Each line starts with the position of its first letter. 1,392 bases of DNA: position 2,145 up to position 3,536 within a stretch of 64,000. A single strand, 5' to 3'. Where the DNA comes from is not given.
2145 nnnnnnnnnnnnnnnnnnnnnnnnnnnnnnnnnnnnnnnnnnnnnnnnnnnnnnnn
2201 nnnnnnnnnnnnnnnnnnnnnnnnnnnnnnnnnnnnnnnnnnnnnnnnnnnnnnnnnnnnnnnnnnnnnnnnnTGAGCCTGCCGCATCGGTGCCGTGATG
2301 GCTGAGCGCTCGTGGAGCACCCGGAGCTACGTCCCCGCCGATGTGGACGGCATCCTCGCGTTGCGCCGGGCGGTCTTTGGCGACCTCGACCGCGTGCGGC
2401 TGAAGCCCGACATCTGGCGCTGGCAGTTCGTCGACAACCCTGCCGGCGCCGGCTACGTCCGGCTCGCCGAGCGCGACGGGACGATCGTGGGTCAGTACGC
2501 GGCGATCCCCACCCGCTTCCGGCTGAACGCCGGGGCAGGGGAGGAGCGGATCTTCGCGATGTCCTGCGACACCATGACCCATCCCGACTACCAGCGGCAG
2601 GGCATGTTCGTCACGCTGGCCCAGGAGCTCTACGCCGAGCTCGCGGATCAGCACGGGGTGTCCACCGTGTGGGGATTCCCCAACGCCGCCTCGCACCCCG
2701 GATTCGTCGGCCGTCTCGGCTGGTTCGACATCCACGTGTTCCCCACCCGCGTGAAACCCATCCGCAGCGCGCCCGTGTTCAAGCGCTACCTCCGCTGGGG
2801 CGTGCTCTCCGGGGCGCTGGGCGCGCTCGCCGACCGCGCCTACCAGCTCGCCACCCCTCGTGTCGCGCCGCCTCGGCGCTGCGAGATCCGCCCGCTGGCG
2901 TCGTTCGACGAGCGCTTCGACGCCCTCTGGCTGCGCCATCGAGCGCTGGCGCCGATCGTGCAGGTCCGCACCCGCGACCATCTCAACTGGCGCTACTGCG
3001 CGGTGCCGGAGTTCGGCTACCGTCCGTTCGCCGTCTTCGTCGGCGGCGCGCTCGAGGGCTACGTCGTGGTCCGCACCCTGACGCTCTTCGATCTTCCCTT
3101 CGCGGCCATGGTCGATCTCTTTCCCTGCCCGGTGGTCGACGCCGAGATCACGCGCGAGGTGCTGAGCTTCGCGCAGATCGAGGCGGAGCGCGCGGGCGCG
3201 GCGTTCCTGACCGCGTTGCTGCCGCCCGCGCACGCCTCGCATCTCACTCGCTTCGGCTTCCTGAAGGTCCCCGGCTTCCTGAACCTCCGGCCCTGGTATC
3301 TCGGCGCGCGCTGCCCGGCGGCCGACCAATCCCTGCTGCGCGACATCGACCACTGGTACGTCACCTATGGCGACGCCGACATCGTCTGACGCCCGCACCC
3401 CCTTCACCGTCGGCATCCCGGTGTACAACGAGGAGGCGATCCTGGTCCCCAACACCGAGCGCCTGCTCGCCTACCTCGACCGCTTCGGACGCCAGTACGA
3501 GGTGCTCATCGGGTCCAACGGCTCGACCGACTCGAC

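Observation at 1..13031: Candidate lipid-carrier aminosugar transfer system: GT2 + YdjC deacetylase + GNAT + GMC oxidoreductase + epimerase, convergent with two giant GT-C glycosyltransferase paralogs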

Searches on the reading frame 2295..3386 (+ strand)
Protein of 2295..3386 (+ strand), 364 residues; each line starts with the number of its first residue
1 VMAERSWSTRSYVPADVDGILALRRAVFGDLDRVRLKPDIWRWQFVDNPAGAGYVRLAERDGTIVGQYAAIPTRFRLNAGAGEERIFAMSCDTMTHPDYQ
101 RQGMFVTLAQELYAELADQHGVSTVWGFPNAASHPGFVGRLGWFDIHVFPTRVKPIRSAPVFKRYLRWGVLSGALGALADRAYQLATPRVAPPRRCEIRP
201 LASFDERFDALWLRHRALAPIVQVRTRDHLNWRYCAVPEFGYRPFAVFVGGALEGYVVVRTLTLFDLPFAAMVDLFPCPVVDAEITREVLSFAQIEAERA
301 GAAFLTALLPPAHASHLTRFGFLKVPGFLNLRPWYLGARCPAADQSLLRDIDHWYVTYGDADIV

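Call 6: search_protein_families(library=pfam, proteins=[window:2295-3386:+], max_evalue=0.01)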
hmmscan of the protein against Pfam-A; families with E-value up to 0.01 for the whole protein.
window:2295-3386:+ (364 aa): 2 families
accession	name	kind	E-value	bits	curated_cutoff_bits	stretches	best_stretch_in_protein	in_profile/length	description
PF13527.13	Acetyltransf_9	-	1.5e-14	54.5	25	1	10-143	3-124/127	Acetyltransferase (GNAT) domain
PF00583.31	Acetyltransf_1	-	0.00017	22.3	20.7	1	39-134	18-108/116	Acetyltransferase (GNAT) family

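Call 7: search_protein_families(library=ncbifam, proteins=[window:2295-3386:+], max_evalue=0.01)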
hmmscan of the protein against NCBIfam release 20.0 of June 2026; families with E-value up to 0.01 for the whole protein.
window:2295-3386:+ (364 aa): 0 families

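Call 56: search_solved_structures(query=window:2295-3386:+, max_evalue=0.1)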
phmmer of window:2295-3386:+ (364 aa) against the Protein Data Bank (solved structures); distinct sequences matched with E-value up to 0.1: 0.

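Call 89: find_homologous_proteins(query=window:2295-3386:+)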
Query window:2295-3386:+ (364 aa): 162 proteins with E <= 0.001 among 8000 candidates; the best 120 are listed.
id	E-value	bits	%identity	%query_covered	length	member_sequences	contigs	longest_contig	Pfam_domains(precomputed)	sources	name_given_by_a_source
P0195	6.8e-230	781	91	100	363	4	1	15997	PF13527.14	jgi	jgi:hypothetical protein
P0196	3.3e-222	755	88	100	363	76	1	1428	PF13527.14,PF00583.32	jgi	-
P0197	5.3e-222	755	88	100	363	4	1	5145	PF13527.14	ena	-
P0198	1.7e-202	691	83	100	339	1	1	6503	PF13527.14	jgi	jgi:hypothetical protein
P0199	1.1e-179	615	74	100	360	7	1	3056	PF13527.14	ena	-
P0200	1.1e-171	589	71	100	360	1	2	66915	PF13527.14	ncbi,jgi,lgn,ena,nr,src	ncbi:MAG TPA: GNAT family N-acetyltransferase [Candidatus Binatia bacterium]|nr:GNAT family N-acetyl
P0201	2.4e-171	588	70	100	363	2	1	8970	PF13527.14,PF00583.32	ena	-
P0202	5.5e-170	583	70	100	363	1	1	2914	PF13527.14,PF00583.32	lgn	-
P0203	8.3e-170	583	70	100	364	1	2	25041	PF13527.14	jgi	jgi:hypothetical protein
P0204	1.6e-169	582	69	100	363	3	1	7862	PF13527.14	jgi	jgi:hypothetical protein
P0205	5.4e-169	580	69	100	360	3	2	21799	PF13527.14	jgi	jgi:GNAT superfamily N-acetyltransferase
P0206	2.4e-167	575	68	100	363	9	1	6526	PF13527.14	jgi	jgi:hypothetical protein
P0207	1.4e-166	572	68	99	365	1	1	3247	PF13527.14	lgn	-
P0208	7.6e-166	570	67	100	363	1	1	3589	PF13527.14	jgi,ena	-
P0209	1.1e-165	569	66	100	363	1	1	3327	PF13527.14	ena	-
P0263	2.8e-95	338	47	99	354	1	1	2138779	PF13527.14,PF00583.32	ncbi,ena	-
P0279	7.9e-93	330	45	99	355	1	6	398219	PF13527.14,PF00583.32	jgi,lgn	jgi:GNAT superfamily N-acetyltransferase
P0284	3.2e-92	328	44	99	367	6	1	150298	PF13527.14,PF00583.32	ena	-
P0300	3.7e-90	321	45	99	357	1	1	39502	PF13527.14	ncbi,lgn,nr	ncbi:MAG: GNAT family N-acetyltransferase [Deltaproteobacteria bacterium]|nr:GNAT family N-acetyltra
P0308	4.9e-89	317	46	99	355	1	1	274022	PF13527.14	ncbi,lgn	-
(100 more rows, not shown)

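Call 90: find_encoding_contigs(protein=P0279, flank=8000, max_places=1)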
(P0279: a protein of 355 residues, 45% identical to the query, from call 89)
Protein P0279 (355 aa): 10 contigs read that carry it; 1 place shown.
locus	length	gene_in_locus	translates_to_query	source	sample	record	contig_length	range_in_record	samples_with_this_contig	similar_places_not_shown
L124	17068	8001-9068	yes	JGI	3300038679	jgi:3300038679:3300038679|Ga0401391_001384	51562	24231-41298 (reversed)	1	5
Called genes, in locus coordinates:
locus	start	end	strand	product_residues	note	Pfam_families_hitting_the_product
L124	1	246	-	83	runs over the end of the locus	-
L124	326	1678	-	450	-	PF02683:DsbD_TM, PF13386:DsbD_2 (weak), PF03190:Thioredox_DsbH, PF00085:Thioredoxin, PF13098:Thioredoxin_2, PF13899:Thioredoxin_7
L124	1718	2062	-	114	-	PF00581:Rhodanese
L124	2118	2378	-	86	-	-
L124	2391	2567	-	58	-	-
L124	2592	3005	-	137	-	PF12840:HTH_20, PF01022:HTH_5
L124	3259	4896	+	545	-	PF12895:ANAPC3 (weak), PF07719:TPR_2 (faint), PF13424:TPR_12 (faint), PF13428:TPR_14 (faint), PF13432:TPR_16 (faint), PF00515:TPR_1 (faint), PF13181:TPR_8 (faint), PF14559:TPR_19 (weak), +3 more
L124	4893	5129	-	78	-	-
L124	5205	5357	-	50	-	-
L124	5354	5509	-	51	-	-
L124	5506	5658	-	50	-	-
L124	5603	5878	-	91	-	-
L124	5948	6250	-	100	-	-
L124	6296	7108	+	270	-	PF07705:CARDB (weak)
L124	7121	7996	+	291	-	PF04794:YdjC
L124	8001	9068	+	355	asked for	PF13527:Acetyltransf_9, PF00583:Acetyltransf_1 (faint)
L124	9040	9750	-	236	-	PF00535:Glycos_transf_2, PF13641:Glyco_tranf_2_3 (weak)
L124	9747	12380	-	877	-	PF10131:PTPS_related, PF13174:TPR_6 (faint), PF00515:TPR_1 (faint), PF07719:TPR_2 (faint), PF13428:TPR_14 (faint), PF13525:YfiO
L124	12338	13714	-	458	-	PF04055:Radical_SAM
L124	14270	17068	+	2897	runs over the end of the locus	PF13385:Laminin_G_3, PF07603:Lcl_C, PF00041:fn3 (faint), PF13004:BACON, PF19190:BACON_2, PF13004:BACON, PF19190:BACON_2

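Call 91: find_encoding_contigs(protein=P0300, flank=8000, max_places=1)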
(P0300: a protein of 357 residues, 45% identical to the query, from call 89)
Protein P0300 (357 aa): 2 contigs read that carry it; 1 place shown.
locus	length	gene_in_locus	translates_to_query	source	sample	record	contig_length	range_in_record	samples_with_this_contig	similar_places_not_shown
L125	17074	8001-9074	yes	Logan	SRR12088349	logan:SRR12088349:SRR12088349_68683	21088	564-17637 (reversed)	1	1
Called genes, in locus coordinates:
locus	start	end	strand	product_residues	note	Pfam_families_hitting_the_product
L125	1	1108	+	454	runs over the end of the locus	PF00072:Response_reg, PF00158:Sigma54_activat, PF13191:AAA_16 (weak), PF14532:Sigma54_activ_2, PF00004:AAA (weak), PF07728:AAA_5, PF25601:AAA_lid_14, PF02954:HTH_8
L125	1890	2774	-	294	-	PF00009:GTP_EFTU (weak), PF00350:Dynamin_N (faint), PF01926:MMR_HSR1, PF02421:FeoB_N, PF03193:RsgA_GTPase (faint), PF07650:KH_2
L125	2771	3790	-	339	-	PF04055:Radical_SAM, PF16199:Radical_SAM_C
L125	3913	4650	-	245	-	PF22935:RM44_endonuclase (weak), PF14622:Ribonucleas_3_3, PF00636:Ribonuclease_3, PF00035:dsrm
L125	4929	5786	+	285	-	-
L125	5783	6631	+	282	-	PF04794:YdjC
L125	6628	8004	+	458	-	PF02310:B12-binding (faint), PF04055:Radical_SAM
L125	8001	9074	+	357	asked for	PF13527:Acetyltransf_9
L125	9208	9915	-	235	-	PF00535:Glycos_transf_2, PF13641:Glyco_tranf_2_3 (weak)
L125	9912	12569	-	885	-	PF10131:PTPS_related, PF13174:TPR_6 (faint), PF13428:TPR_14 (faint), PF07719:TPR_2 (faint), PF14559:TPR_19 (faint), PF00515:TPR_1 (faint), PF13525:YfiO (weak), PF13432:TPR_16 (weak)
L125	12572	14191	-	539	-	PF00072:Response_reg, PF01590:GAF, PF13185:GAF_2, PF13492:GAF_3 (faint), PF13487:HD_5, PF01966:HD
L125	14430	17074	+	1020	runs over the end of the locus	PF05226:CHASE2, PF00211:Guanylate_cyc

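Call 92: find_encoding_contigs(protein=P0263, flank=8000, max_places=1)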
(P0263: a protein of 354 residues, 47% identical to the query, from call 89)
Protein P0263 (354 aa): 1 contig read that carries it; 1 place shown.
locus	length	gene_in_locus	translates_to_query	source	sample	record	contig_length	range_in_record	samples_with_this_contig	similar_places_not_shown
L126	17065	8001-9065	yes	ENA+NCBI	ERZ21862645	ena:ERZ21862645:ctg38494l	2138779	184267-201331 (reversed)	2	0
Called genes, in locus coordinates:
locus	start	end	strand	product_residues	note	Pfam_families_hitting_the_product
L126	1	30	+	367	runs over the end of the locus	PF13237:Fer4_10 (faint), PF12838:Fer4_7, PF13183:Fer4_8, PF02754:CCG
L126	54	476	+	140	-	PF01597:GCV_H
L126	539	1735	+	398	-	PF00037:Fer4 (faint), PF13237:Fer4_10 (weak), PF13746:Fer4_18 (faint), PF12838:Fer4_7 (weak), PF13183:Fer4_8, PF13534:Fer4_17, PF02754:CCG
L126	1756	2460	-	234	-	PF01048:PNP_UDP_1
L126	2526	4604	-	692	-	PF13249:SQHop_cyclase_N, PF09492:Pec_lyase (faint), PF13243:SQHop_cyclase_C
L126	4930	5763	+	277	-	PF07705:CARDB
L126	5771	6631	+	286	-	PF04794:YdjC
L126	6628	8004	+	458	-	PF02310:B12-binding (faint), PF04055:Radical_SAM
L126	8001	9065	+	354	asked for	PF13527:Acetyltransf_9, PF00583:Acetyltransf_1 (faint)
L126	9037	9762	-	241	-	PF00535:Glycos_transf_2, PF13641:Glyco_tranf_2_3 (weak)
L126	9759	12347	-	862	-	PF10131:PTPS_related, PF07719:TPR_2 (faint), PF00515:TPR_1 (faint), PF13525:YfiO, PF14559:TPR_19 (faint), PF13174:TPR_6 (weak)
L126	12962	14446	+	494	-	PF07719:TPR_2 (faint), PF12895:ANAPC3, PF13432:TPR_16 (weak), PF14559:TPR_19 (weak), PF25063:ARM_TT21_C (weak), PF00515:TPR_1 (weak), PF13181:TPR_8 (weak), PF00515:TPR_1 (weak), +10 more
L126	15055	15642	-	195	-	-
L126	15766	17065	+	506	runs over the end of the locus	PF01590:GAF, PF13185:GAF_2, PF13492:GAF_3, PF02518:HATPase_c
